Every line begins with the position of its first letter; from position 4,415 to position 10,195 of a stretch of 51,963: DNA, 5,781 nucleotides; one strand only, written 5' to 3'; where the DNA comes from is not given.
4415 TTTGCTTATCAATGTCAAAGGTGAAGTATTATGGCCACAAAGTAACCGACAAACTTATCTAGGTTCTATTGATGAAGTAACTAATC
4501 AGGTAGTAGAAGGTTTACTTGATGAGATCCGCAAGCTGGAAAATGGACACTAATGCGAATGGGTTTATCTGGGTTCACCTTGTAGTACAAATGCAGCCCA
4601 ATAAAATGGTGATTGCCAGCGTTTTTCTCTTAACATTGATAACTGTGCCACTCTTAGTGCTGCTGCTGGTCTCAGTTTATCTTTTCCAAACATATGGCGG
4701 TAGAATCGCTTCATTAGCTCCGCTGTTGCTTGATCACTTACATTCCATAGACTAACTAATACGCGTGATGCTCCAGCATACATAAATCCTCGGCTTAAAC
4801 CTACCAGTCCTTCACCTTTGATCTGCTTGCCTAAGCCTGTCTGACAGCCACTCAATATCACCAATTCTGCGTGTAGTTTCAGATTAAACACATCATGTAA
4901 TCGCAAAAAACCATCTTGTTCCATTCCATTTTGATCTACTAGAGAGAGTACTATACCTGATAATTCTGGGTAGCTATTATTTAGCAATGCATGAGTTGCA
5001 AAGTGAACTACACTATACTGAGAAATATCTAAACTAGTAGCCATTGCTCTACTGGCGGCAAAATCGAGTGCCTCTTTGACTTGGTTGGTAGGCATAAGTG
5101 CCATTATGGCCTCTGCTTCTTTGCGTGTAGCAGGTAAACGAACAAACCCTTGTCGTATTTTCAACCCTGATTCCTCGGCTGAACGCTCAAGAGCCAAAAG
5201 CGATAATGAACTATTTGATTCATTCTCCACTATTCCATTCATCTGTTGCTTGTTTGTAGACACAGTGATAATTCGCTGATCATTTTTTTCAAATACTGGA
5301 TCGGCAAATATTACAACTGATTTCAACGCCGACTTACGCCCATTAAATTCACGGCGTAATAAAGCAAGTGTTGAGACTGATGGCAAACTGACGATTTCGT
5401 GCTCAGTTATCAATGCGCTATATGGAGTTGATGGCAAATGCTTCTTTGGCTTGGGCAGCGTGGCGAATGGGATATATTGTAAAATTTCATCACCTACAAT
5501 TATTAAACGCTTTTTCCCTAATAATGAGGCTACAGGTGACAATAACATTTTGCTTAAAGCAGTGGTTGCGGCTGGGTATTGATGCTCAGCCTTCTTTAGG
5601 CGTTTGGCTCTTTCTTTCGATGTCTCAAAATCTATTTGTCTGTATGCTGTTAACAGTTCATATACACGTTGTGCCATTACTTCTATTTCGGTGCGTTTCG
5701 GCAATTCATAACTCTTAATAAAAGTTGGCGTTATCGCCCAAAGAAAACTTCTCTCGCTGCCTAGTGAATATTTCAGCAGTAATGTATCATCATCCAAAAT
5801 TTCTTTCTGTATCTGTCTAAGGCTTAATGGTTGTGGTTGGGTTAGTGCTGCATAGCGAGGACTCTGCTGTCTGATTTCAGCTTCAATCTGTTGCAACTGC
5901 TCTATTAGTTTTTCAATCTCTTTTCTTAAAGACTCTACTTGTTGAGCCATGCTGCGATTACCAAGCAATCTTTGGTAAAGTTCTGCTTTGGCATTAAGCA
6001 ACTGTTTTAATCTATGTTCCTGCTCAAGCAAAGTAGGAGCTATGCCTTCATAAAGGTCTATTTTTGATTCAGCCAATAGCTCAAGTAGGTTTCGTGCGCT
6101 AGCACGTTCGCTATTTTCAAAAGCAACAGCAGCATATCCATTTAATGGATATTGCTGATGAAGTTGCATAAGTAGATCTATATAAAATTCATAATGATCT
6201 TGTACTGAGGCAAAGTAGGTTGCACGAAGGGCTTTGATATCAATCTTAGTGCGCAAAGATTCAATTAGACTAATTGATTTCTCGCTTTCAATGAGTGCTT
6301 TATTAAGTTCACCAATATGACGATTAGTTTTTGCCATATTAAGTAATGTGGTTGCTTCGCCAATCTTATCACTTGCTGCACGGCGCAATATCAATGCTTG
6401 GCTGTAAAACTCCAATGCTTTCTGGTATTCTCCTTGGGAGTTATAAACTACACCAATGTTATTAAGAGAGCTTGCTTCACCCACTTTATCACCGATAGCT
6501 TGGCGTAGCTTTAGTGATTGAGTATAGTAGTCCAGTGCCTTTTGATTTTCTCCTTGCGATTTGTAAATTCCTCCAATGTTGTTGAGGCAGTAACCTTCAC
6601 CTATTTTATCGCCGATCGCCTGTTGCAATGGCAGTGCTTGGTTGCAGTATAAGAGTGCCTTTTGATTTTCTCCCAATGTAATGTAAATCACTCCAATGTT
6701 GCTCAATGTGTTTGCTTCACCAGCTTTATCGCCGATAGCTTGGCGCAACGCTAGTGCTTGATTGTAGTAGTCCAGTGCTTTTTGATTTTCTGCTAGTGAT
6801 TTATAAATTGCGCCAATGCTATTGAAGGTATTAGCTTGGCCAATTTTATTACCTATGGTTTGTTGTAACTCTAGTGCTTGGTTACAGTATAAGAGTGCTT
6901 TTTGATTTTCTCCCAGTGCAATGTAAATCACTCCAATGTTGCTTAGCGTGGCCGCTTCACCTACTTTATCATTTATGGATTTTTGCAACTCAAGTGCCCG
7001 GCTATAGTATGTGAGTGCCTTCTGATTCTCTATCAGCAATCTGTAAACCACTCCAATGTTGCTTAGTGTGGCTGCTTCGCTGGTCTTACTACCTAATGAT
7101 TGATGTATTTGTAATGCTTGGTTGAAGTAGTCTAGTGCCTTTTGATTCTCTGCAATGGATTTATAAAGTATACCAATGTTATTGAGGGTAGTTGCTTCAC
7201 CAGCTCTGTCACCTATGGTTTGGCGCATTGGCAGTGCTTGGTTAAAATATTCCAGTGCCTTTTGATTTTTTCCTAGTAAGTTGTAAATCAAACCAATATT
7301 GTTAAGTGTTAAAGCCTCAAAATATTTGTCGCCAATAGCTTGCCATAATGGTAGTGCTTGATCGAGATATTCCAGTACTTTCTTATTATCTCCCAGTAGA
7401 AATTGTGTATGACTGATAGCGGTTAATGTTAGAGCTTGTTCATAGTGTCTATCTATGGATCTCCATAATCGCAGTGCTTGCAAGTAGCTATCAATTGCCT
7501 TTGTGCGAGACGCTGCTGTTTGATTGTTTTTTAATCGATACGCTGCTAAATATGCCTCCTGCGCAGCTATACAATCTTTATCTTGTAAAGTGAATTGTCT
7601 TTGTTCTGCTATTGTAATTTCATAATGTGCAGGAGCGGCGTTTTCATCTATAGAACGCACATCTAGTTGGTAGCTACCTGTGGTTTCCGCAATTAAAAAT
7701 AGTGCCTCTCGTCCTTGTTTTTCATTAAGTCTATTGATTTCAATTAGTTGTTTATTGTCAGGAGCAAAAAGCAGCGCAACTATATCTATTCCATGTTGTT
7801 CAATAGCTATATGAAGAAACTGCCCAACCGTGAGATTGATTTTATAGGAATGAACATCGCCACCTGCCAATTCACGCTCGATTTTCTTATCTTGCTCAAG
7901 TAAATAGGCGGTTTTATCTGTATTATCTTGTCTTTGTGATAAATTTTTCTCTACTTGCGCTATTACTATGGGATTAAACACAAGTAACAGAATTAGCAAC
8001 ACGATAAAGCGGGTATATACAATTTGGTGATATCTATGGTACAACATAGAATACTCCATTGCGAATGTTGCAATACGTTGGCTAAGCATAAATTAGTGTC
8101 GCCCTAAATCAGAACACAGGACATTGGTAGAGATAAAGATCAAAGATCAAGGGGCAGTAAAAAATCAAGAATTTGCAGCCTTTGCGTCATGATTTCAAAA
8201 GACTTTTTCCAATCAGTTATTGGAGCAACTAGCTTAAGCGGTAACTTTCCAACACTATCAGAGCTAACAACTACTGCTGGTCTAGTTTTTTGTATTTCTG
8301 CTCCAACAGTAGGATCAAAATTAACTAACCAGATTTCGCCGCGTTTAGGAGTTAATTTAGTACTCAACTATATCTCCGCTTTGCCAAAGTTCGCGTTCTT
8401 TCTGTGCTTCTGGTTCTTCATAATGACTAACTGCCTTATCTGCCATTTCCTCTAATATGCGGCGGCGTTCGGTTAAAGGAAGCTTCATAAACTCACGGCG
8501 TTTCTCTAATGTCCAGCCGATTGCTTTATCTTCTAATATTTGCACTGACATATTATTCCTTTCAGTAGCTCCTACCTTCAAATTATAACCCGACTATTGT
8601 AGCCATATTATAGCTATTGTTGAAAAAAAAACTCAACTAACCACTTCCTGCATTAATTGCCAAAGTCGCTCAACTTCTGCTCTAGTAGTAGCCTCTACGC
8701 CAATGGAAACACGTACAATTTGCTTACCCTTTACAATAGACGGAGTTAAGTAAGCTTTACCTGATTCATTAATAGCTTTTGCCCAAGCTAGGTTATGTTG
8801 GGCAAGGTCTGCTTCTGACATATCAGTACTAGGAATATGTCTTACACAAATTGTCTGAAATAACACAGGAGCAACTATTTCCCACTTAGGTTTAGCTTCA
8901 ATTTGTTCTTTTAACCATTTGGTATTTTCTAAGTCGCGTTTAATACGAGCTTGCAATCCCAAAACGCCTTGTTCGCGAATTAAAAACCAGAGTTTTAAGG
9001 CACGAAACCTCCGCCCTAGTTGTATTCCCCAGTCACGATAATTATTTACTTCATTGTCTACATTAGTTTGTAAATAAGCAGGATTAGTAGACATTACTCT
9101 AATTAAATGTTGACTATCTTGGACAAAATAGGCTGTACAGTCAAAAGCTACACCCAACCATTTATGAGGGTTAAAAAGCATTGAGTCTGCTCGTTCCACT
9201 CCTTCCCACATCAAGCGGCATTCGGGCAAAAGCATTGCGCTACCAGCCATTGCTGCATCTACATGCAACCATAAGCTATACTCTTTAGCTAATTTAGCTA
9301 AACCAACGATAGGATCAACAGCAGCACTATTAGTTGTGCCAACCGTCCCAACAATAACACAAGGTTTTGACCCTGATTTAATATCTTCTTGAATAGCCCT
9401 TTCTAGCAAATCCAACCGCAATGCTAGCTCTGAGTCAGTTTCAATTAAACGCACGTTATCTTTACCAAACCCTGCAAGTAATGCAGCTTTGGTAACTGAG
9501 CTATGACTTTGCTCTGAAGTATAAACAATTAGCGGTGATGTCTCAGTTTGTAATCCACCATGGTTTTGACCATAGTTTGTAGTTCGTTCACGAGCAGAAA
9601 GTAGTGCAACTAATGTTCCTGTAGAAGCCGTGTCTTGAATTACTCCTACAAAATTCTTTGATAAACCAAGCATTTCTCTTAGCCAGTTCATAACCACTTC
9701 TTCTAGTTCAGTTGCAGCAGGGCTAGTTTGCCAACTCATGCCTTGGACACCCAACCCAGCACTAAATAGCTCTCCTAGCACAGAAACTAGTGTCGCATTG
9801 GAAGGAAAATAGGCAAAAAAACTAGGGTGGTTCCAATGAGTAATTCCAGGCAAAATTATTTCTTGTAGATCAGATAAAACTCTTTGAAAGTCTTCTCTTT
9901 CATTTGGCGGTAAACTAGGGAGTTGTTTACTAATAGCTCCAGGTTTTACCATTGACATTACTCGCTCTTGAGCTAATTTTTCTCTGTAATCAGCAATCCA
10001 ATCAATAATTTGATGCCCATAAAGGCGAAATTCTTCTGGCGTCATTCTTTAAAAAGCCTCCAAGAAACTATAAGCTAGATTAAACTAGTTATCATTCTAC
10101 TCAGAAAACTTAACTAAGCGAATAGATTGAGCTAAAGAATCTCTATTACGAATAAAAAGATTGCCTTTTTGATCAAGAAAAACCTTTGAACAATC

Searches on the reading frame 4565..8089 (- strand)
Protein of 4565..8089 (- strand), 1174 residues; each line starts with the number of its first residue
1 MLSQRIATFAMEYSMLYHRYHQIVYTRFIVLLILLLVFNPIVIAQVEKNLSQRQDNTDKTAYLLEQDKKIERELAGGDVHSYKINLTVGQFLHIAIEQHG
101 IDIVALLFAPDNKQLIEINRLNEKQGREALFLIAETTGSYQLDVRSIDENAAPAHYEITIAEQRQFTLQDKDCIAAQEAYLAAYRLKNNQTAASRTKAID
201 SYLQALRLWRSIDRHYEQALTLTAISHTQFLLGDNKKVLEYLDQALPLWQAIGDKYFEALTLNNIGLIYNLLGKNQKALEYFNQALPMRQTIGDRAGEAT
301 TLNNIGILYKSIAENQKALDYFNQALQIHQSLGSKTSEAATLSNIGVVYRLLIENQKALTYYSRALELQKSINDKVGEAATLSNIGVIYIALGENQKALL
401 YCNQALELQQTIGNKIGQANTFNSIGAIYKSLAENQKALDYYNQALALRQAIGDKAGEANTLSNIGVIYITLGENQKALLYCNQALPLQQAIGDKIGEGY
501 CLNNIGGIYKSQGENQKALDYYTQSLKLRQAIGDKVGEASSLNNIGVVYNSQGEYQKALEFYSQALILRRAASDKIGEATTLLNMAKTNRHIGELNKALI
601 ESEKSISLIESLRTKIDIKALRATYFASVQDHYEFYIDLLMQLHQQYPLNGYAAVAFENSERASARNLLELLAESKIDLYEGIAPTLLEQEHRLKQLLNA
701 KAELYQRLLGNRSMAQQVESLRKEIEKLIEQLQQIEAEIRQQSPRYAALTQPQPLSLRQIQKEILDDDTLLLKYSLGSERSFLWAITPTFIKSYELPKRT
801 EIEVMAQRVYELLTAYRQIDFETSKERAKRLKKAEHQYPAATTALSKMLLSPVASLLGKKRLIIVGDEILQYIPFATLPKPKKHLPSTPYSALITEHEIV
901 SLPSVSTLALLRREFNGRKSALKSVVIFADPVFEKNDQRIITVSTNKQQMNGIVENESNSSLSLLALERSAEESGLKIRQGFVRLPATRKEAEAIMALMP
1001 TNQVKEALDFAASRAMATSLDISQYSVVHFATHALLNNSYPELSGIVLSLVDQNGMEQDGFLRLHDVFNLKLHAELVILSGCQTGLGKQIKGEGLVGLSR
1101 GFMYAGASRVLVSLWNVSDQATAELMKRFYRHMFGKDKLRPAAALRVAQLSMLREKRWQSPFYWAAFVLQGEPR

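Call 51: search_protein_families(library=pfam, proteins=[window:4565-8089:-], max_evalue=0.001)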
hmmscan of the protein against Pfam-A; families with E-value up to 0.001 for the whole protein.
window:4565-8089:- (1174 aa): 12 families
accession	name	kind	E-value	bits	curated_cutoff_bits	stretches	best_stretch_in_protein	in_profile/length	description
PF13424.12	TPR_12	-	1e-70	234.3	30.1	7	259-330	3-76/77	Tetratricopeptide repeat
PF12770.12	CHAT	-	1.3e-68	232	24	1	842-1172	4-289/289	CHAT domain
PF00515.34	TPR_1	-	1.4e-52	173.9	27.8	7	539-568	1-30/34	Tetratricopeptide repeat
PF13374.12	TPR_10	-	6.5e-33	112.2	27.5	1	539-572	2-35/42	Tetratricopeptide repeat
PF13176.12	TPR_7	-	4.6e-29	98.4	27.9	0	502-534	2-34/36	Tetratricopeptide repeat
PF07719.23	TPR_2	-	8.4e-29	97.7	27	1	379-409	1-31/34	Tetratricopeptide repeat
PF13181.12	TPR_8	-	4.5e-26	89.2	25.7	0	262-286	4-28/34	Tetratricopeptide repeat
PF13432.12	TPR_16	-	2e-10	41.4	32.7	0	511-570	9-60/65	Tetratricopeptide repeat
PF24885.1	TPR_NPHP3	-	8.7e-10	38.8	100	0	446-582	79-226/239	Nephrocystin-3 TPR domain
PF17874.7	TPR_MalT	-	4.6e-07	29.9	45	0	467-737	9-278/336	MalT-like TPR region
PF09986.15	DUF2225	-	6.2e-05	23.2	21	0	309-391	87-171/214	Uncharacterized protein conserved in bacteria (DUF2225)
PF13428.12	TPR_14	-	0.00061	20.7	23.5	0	548-566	10-28/44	Tetratricopeptide repeat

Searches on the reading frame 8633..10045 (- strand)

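Call 51: search_protein_families(library=pfam, proteins=[window:8633-10045:-], max_evalue=0.001)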
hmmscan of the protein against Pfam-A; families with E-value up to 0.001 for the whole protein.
window:8633-10045:- (470 aa): 2 families
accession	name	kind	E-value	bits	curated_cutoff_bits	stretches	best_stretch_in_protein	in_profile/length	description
PF00282.25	Pyridoxal_deC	-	6e-99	331.7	27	1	35-402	1-373/375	Pyridoxal-dependent decarboxylase conserved domain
PF00266.25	Aminotran_5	-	2.3e-05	24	21.5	0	172-267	90-179/371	Aminotransferase class-V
